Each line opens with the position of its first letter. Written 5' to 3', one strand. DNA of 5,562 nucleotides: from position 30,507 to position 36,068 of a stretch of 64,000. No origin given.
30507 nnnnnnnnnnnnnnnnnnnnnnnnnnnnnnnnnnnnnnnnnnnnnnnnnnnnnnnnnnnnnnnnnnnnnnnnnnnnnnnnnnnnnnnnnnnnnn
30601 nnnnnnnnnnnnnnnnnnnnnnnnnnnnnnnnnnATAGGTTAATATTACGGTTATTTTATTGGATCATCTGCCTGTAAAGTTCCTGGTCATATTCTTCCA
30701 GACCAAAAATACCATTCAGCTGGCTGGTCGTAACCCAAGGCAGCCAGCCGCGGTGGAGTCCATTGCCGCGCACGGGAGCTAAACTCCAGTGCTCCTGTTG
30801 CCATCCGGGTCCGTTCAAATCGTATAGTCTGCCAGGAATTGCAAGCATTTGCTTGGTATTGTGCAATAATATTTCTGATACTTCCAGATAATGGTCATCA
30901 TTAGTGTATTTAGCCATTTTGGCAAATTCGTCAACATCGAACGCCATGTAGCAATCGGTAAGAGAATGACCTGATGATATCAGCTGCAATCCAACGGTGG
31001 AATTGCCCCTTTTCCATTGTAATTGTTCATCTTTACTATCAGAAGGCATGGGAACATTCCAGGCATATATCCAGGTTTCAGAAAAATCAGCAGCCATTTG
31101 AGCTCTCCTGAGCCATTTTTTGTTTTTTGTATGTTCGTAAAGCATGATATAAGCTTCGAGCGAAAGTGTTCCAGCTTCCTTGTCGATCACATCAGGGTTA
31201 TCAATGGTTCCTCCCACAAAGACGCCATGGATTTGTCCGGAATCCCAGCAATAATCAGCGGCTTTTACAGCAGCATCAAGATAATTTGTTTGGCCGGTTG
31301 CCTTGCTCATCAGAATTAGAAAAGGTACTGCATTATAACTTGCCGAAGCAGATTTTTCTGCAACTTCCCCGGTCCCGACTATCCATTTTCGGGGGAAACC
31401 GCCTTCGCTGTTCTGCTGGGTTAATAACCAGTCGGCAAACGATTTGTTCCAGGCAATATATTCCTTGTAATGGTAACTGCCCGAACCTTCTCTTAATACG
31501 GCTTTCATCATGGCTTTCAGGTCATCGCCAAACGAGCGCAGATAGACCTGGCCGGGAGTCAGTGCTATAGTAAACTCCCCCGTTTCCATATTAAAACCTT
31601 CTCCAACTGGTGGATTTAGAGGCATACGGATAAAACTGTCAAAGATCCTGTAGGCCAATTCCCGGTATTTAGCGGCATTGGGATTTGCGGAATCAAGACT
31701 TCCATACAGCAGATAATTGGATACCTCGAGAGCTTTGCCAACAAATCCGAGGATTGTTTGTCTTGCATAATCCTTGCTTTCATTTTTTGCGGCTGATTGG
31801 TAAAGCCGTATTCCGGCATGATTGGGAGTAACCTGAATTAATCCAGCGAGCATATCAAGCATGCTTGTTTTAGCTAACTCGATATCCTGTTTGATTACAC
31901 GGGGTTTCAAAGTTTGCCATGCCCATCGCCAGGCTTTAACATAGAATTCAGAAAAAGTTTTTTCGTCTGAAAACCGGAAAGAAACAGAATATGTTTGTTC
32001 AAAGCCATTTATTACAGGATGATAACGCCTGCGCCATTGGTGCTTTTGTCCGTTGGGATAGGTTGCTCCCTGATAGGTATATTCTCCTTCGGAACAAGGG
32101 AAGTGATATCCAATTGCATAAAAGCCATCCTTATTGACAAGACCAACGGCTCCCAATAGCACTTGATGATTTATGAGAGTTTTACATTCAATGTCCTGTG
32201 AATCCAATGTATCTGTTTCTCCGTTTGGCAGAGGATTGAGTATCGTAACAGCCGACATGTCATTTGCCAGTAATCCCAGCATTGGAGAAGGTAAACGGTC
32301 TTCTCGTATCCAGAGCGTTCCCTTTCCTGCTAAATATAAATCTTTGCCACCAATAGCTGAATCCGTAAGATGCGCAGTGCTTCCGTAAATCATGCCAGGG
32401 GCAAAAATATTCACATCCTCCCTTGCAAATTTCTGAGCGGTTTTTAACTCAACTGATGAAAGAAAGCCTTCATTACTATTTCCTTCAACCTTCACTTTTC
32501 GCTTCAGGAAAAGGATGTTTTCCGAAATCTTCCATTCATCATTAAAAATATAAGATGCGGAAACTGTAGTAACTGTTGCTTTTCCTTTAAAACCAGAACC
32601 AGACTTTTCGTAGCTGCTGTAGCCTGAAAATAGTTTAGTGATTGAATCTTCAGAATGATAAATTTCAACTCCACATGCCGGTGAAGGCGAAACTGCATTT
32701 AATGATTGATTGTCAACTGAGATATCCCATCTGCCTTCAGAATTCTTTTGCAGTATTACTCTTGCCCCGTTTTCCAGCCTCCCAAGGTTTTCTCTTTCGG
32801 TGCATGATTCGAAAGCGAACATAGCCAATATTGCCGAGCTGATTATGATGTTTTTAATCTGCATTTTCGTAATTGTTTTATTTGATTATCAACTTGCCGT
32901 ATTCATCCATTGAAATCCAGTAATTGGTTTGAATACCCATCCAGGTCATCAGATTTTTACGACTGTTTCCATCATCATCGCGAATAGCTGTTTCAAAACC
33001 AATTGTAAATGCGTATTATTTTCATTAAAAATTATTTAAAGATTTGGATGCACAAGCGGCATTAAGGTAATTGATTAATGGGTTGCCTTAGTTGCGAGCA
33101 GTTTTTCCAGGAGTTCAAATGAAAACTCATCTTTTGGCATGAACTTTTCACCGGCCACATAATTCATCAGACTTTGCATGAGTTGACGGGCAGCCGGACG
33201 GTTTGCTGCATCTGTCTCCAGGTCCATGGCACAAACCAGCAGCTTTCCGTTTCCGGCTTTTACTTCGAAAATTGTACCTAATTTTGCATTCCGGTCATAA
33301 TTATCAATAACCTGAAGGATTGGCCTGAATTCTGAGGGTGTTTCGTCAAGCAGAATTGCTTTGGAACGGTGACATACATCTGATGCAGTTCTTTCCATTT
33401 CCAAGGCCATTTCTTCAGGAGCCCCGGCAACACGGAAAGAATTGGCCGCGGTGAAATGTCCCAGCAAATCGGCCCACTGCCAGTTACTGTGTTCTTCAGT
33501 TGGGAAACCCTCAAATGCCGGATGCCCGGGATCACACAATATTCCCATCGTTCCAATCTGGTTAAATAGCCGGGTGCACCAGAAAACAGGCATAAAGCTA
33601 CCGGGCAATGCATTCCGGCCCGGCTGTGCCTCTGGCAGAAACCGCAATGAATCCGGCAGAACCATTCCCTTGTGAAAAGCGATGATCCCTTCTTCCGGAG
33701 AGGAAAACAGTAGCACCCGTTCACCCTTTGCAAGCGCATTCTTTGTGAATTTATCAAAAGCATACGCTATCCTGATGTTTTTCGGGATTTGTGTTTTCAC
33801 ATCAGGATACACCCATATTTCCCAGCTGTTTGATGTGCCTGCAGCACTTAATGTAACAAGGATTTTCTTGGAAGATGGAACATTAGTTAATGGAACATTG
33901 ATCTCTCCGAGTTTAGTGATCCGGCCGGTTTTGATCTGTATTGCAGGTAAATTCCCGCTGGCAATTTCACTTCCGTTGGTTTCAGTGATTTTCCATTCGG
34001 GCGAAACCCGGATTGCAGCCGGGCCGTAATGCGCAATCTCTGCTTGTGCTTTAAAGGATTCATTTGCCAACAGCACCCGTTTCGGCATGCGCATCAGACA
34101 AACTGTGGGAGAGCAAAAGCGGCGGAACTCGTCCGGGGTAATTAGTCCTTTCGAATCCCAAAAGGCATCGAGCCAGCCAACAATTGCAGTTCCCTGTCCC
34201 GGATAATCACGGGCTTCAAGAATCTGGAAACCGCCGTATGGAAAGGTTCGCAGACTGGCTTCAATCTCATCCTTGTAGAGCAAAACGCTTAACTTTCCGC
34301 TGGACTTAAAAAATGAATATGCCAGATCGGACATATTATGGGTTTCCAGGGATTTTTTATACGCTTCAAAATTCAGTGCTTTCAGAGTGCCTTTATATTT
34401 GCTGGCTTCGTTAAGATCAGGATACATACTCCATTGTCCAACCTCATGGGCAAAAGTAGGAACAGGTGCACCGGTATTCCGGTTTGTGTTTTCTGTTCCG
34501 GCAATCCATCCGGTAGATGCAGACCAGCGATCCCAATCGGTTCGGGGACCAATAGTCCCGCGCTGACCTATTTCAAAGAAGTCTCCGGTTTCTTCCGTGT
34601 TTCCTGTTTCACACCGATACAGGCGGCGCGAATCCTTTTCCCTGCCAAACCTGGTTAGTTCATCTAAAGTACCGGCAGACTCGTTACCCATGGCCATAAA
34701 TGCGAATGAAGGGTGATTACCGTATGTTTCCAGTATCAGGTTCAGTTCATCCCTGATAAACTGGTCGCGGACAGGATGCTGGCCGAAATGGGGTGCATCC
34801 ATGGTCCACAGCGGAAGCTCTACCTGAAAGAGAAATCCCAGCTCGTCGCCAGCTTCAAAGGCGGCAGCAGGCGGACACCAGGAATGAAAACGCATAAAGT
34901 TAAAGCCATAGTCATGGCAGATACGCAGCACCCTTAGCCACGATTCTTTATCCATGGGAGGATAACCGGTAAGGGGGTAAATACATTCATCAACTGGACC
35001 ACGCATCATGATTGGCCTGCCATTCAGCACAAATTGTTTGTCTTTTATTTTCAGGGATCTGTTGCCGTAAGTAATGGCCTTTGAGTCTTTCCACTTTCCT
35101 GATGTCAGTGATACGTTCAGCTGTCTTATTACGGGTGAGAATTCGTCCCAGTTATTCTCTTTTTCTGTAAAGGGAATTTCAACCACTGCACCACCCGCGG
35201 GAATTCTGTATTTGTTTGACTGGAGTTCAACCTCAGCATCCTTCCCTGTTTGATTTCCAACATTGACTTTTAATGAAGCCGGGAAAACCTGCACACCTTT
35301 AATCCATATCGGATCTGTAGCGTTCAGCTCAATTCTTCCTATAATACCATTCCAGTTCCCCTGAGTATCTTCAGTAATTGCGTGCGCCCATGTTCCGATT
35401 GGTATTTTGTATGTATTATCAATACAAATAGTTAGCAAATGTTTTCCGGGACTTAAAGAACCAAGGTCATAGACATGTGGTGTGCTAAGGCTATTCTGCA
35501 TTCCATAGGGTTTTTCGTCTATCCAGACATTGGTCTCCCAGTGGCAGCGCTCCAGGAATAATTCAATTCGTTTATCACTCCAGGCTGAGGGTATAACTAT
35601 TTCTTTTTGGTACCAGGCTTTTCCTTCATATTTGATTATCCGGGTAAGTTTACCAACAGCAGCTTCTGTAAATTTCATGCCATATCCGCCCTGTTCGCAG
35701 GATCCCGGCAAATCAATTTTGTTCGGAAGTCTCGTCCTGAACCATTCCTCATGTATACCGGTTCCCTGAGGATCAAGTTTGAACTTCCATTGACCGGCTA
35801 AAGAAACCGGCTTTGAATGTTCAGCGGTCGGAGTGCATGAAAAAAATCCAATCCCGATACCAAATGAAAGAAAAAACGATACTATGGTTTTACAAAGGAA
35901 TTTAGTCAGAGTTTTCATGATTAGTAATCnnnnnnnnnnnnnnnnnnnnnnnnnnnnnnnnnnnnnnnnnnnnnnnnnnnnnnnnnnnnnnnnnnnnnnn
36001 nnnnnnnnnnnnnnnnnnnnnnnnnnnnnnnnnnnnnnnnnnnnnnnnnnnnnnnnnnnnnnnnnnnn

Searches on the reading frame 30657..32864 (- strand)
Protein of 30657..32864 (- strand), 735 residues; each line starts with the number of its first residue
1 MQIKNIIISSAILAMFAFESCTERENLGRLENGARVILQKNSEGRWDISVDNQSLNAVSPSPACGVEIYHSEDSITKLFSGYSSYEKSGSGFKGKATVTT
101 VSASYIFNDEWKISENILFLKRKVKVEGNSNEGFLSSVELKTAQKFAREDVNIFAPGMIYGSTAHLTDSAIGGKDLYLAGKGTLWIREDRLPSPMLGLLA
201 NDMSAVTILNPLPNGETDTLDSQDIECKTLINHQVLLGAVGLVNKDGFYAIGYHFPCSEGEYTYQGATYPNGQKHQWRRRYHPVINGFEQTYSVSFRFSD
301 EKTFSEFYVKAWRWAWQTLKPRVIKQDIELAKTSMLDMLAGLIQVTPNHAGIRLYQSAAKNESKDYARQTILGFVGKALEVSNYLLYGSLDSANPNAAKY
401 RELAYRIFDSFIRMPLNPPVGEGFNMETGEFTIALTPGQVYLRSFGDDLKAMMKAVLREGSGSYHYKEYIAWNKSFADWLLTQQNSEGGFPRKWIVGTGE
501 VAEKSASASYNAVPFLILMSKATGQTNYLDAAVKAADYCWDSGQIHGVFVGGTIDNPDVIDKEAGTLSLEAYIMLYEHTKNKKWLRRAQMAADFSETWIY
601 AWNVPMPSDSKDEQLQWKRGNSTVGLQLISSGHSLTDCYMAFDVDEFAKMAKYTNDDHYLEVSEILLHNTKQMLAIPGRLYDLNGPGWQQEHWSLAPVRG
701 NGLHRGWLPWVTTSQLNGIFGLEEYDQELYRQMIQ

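Call 12: search_protein_families(library=pfam, proteins=[window:30657-32864:-], max_evalue=0.001)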
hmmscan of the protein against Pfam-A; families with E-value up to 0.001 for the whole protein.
window:30657-32864:- (735 aa): 2 families
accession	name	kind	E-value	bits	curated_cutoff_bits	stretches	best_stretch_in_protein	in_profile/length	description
PF07944.18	Beta-AFase-like_GH127_cat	-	0.00028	20.4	24.9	0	521-664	139-252/376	Beta-L-arabinofuranosidase, GH127 catalytic domain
PF03663.20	Glyco_hydro_76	-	0.00087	19.3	25.9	1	518-599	165-255/366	Glycosyl hydrolase family 76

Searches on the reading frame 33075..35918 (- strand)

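Call 12: search_protein_families(library=pfam, proteins=[window:33075-35918:-], max_evalue=0.001)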
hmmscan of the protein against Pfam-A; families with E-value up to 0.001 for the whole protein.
window:33075-35918:- (947 aa): 2 families
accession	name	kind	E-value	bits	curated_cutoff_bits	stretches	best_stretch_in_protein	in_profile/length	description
PF02837.24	Glyco_hydro_2_N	-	1.3e-15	58.2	28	1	39-166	3-133/169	Glycosyl hydrolases family 2, sugar binding domain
PF02836.23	Glyco_hydro_2_C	-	0.00012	21.8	21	1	290-440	2-164/302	Glycosyl hydrolases family 2, TIM barrel domain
